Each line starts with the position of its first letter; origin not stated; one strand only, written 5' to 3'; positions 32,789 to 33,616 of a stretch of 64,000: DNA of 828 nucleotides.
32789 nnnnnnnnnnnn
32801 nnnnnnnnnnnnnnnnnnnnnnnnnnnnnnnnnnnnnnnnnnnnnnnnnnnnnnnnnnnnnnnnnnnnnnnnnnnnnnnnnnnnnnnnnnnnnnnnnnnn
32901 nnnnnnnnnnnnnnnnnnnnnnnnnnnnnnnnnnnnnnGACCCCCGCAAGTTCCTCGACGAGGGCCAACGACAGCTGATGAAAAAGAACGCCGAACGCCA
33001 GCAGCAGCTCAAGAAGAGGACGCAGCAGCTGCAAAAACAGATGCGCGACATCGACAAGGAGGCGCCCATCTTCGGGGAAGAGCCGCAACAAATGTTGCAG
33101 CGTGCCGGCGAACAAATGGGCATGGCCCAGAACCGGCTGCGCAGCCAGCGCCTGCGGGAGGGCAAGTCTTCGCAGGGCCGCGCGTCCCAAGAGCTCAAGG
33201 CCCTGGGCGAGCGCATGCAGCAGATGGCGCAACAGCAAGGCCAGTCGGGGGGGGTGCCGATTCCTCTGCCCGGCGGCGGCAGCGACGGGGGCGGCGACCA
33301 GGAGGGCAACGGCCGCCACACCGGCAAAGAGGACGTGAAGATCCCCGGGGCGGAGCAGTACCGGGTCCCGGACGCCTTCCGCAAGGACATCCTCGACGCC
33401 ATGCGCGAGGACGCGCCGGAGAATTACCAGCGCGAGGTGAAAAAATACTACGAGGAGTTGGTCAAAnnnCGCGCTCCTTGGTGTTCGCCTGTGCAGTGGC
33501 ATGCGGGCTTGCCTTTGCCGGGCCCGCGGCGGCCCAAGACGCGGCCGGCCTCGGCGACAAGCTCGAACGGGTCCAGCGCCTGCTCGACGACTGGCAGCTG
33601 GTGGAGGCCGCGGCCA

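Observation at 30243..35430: Divergent from the ECF sigma gene: 1035 aa TM-anchored coiled-coil protein translationally coupled to a TPR/HExxH/PEGA secreted protein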

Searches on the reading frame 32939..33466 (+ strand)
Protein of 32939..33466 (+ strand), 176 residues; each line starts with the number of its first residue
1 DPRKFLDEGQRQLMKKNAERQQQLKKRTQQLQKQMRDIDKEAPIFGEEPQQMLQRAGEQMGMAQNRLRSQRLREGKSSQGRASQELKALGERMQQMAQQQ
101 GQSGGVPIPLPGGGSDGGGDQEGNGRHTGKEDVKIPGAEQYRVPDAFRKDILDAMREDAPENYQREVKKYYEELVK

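Call 79: find_homologous_proteins(query=window:32939-33466:+, max_evalue=0.001)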
Query seq(176 aa) (176 aa): 8 proteins with E <= 0.001 among 46 candidates.
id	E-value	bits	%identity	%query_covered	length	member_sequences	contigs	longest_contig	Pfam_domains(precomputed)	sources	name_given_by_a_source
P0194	4.3e-43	166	53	100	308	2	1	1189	PF28544.1,PF13779.12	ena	-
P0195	1.3e-26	112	51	69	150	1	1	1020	PF13779.12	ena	-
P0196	1.1e-20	93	53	60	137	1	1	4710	-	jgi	-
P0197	3.3e-19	88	43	77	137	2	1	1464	-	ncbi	-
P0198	1.3e-16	79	36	81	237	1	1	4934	PF13779.12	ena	-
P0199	2.3e-11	62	35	89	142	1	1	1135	-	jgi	jgi:hypothetical protein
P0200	2.1e-10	59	38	93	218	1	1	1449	PF13779.12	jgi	jgi:hypothetical protein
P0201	1.8e-9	56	60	27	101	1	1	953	-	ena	-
